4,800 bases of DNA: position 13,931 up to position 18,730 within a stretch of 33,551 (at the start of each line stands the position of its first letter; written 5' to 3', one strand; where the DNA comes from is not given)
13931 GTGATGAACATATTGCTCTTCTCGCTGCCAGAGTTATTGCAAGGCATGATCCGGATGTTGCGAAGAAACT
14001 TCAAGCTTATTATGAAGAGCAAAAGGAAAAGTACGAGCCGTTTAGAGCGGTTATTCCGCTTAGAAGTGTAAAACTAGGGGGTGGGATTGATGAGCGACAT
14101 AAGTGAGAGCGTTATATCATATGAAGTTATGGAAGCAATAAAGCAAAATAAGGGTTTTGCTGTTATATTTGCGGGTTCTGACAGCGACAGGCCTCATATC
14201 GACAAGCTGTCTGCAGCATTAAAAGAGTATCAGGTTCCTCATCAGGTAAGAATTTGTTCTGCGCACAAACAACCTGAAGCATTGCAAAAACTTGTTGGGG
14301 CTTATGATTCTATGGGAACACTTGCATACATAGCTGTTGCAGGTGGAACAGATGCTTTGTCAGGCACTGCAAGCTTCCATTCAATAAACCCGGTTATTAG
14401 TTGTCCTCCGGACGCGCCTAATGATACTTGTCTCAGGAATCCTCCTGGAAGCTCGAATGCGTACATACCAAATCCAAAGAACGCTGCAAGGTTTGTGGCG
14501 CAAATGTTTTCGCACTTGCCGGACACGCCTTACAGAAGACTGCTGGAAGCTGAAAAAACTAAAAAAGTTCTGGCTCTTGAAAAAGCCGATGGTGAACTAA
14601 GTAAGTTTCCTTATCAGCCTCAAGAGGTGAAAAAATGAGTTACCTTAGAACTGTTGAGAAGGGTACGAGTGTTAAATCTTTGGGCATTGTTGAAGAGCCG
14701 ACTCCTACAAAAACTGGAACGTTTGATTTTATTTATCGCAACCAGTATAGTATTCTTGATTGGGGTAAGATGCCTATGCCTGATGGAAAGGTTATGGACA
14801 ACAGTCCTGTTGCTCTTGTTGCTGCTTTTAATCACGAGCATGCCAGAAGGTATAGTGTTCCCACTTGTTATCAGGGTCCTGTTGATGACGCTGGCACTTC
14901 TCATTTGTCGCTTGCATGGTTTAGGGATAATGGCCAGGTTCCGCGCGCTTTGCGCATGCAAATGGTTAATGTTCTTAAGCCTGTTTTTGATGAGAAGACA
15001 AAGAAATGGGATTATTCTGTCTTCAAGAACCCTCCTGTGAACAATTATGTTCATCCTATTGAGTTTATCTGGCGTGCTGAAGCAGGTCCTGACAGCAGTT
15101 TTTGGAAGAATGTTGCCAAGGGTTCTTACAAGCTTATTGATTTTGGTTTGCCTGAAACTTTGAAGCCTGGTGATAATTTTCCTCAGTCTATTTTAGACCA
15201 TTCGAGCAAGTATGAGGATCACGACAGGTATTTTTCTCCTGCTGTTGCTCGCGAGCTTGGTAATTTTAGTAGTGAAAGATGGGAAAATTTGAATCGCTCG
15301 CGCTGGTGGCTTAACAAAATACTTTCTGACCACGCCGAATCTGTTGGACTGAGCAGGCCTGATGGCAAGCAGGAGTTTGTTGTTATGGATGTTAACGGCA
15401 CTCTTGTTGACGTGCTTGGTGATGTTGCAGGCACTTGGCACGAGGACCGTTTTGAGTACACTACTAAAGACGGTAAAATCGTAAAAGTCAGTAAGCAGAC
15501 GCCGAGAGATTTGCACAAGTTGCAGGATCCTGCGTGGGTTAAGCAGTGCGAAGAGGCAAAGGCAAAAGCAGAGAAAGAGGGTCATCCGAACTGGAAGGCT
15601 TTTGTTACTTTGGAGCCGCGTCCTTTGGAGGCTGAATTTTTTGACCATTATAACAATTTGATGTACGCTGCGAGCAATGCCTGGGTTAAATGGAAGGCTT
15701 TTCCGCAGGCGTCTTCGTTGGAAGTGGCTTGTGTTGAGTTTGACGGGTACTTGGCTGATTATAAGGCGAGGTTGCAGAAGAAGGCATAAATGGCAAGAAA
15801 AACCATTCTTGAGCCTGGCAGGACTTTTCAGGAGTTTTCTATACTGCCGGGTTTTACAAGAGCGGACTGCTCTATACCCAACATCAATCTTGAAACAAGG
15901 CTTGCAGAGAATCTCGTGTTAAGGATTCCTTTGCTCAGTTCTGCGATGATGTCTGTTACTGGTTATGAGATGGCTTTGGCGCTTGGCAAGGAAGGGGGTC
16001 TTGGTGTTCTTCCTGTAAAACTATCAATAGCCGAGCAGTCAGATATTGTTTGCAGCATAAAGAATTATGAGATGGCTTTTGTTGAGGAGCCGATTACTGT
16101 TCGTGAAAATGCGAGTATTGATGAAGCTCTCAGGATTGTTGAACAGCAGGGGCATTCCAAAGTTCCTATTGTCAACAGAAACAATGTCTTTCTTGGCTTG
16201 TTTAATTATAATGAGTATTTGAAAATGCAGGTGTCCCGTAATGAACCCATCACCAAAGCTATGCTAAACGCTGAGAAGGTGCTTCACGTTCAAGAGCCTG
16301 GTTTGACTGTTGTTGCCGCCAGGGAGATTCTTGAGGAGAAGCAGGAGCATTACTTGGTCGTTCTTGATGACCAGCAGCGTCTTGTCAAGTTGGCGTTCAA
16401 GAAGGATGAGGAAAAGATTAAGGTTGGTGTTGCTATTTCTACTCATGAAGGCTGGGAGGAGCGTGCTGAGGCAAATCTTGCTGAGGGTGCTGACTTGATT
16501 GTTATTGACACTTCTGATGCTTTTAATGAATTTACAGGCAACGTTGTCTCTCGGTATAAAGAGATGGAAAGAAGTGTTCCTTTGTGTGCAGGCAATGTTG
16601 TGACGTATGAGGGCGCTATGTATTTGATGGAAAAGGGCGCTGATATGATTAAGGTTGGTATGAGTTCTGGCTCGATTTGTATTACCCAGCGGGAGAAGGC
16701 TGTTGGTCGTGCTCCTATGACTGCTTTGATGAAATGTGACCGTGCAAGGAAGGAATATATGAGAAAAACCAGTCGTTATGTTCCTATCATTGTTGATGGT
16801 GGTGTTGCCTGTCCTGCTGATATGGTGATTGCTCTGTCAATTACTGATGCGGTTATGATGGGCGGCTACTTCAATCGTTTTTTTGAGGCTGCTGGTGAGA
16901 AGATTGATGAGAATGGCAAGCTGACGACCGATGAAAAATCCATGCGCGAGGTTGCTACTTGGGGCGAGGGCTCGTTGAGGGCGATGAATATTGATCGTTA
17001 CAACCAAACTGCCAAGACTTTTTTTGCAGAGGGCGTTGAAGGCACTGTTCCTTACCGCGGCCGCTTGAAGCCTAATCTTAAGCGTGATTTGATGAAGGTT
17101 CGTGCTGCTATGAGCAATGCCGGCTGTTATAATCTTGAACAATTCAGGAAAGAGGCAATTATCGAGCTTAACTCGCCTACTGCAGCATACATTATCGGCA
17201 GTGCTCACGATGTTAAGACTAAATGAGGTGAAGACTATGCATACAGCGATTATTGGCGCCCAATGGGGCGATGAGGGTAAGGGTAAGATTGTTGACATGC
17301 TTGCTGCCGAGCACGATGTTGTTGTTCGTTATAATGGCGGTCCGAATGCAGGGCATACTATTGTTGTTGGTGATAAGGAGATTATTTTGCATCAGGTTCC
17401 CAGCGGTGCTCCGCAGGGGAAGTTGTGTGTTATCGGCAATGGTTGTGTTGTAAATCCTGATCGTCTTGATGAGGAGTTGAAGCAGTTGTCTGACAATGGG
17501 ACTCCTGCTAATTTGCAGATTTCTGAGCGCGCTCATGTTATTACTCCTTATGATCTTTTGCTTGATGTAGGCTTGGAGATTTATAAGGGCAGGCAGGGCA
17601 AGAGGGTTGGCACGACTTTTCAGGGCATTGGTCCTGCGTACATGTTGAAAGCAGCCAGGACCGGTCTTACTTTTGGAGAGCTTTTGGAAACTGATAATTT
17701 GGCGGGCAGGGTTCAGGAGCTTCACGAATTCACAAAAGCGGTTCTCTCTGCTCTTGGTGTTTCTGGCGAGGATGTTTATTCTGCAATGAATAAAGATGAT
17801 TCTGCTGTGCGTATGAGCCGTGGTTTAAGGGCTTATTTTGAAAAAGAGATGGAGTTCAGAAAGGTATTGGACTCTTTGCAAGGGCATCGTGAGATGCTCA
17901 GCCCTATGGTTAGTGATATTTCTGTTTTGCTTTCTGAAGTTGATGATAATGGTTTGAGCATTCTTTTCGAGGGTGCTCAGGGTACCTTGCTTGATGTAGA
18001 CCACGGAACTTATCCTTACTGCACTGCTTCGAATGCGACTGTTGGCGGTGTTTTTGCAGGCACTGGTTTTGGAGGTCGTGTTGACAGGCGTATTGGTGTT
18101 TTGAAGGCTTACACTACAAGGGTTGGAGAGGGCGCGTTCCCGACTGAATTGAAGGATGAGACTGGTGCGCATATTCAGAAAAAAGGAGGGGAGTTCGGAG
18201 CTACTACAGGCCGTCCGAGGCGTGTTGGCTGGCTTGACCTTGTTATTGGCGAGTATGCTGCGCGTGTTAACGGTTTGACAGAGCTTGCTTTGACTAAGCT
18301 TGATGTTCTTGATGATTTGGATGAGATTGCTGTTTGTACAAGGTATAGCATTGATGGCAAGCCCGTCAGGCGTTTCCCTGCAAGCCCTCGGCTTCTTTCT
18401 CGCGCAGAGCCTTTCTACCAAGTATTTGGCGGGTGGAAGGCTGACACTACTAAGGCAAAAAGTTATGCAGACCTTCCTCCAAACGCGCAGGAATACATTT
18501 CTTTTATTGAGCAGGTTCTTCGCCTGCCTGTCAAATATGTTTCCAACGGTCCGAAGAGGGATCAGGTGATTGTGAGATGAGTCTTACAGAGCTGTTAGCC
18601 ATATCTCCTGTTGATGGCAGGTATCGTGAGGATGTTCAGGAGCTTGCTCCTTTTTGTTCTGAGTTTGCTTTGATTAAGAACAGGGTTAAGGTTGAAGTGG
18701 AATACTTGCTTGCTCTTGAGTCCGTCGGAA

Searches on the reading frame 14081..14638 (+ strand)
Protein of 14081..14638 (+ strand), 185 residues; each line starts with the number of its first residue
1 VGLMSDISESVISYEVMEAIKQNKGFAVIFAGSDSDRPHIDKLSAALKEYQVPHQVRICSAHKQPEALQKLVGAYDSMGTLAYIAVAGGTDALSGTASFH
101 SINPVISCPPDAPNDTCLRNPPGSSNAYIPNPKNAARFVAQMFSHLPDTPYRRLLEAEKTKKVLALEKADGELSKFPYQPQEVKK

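Call 65: search_protein_families(library=pfam, proteins=[window:14081-14638:+], max_evalue=0.001)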
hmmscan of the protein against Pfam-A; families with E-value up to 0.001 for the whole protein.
window:14081-14638:+ (185 aa): 1 family
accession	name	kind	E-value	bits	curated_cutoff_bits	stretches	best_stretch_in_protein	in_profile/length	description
PF00731.26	AIRC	-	1.5e-21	76.9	30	1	28-156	3-140/148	AIR carboxylase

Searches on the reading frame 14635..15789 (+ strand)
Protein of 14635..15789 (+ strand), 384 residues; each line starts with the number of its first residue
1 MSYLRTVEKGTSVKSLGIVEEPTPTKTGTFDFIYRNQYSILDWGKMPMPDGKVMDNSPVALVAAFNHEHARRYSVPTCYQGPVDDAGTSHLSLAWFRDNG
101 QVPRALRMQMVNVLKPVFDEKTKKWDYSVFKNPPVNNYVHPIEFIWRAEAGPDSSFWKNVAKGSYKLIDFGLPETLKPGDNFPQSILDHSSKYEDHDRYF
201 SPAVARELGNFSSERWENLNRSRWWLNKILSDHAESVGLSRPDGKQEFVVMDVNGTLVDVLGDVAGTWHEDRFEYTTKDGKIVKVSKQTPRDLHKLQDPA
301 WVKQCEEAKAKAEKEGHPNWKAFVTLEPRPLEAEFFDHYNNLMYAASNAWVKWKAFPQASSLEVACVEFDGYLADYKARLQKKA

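Call 65: search_protein_families(library=pfam, proteins=[window:14635-15789:+], max_evalue=0.001)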
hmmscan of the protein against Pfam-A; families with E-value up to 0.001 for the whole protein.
window:14635-15789:+ (384 aa): 1 family
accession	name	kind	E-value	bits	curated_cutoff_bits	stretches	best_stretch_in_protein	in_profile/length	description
PF01259.24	SAICAR_synt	-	8.4e-08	32.7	20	1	158-303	89-228/233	SAICAR synthetase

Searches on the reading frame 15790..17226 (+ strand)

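Call 20: search_protein_families(library=pfam, proteins=[window:15790-17226:+], max_evalue=0.001)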
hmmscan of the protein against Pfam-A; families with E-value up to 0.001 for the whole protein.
window:15790-17226:+ (478 aa): 3 families
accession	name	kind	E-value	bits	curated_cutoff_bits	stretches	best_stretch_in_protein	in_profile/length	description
PF00478.31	IMPDH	-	6.6e-80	269.1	25.6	1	11-462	2-335/345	IMP dehydrogenase / GMP reductase domain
PF00571.33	CBS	-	5e-10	40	24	1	99-142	7-50/57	CBS domain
PF01070.24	FMN_dh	-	0.00038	20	24.9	1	262-370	218-314/350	FMN-dependent dehydrogenase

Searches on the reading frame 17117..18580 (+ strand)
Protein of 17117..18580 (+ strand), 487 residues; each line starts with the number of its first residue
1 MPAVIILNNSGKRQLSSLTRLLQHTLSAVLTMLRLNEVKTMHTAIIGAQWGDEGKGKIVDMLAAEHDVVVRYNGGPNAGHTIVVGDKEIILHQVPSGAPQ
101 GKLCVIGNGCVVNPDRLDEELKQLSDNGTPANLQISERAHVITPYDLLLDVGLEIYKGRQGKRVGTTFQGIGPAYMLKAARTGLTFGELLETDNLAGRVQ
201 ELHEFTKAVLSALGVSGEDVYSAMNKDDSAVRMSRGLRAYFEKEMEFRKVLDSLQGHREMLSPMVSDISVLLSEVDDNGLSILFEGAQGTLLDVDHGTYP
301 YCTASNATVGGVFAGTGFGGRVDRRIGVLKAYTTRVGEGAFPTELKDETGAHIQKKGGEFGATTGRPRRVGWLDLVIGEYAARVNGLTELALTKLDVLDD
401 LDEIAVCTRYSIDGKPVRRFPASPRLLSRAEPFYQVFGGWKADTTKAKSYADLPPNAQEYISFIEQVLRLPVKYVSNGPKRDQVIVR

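Call 20: search_protein_families(library=pfam, proteins=[window:17117-18580:+], max_evalue=0.001)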
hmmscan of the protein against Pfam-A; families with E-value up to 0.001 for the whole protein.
window:17117-18580:+ (487 aa): 1 family
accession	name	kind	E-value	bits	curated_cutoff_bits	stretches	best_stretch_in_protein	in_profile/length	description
PF00709.27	Adenylsucc_synt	-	6e-155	516.5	27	1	44-485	1-416/416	Adenylosuccinate synthetase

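Call 95: search_solved_structures(query=window:17243-18577:+, max_evalue=1e-20)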
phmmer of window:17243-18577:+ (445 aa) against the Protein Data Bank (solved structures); distinct sequences matched with E-value up to 1e-20: 22.
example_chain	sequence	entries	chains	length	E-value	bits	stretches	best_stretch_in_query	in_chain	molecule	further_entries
4m0g_A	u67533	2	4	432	2.7e-110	372.4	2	214-442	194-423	Adenylosuccinate synthetase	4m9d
3hid_A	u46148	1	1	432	4.9e-108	365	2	197-444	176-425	Adenylosuccinate synthetase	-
1ade_A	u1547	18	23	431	3.5e-107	362.2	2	198-443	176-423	ADENYLOSUCCINATE SYNTHETASE | PROTEIN (ADENYLOSUCCINATE SYNTHETASE)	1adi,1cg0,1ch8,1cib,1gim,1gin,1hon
1kjx_A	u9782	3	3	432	3.6e-107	362.2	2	198-443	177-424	Adenylosuccinate Synthetase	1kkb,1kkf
1cg1_A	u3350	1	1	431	1.3e-106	360.3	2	198-443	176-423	PROTEIN (ADENYLOSUCCINATE SYNTHETASE)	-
1cg4_A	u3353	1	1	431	3.2e-106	359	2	198-443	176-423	PROTEIN (ADENYLOSUCCINATE SYNTHETASE)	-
1cg3_A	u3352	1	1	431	3.7e-106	358.8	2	198-443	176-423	PROTEIN (ADENYLOSUCCINATE SYNTHETASE)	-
3ue9_A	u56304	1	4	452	2e-103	349.8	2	203-444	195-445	Adenylosuccinate synthetase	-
1iwe_A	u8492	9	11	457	1.3e-101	343.8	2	202-443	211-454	Adenylosuccinate Synthetase | Adenylosuccinate synthetase isozyme 1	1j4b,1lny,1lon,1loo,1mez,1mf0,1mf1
6bs7_A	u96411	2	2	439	6.8e-101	341.5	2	203-443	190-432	Adenylosuccinate synthetase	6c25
2v40_A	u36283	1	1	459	1.8e-98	333.5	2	199-443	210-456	ADENYLOSUCCINATE SYNTHETASE ISOZYME 2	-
6jrq_A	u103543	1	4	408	4.4e-95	322.3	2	206-441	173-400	Adenylosuccinate synthetase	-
1dj2_A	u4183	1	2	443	6.3e-93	315.2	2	202-444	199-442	ADENYLOSUCCINATE SYNTHETASE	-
5i33_A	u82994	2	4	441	3.3e-91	309.5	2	204-444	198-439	Adenylosuccinate synthetase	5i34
1dj3_A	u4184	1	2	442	6.1e-91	308.7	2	207-444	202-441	ADENYLOSUCCINATE SYNTHETASE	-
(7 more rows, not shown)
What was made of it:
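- Tried and rejected: The purA protein is of the long type, which says little about taxonomy (call 95).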
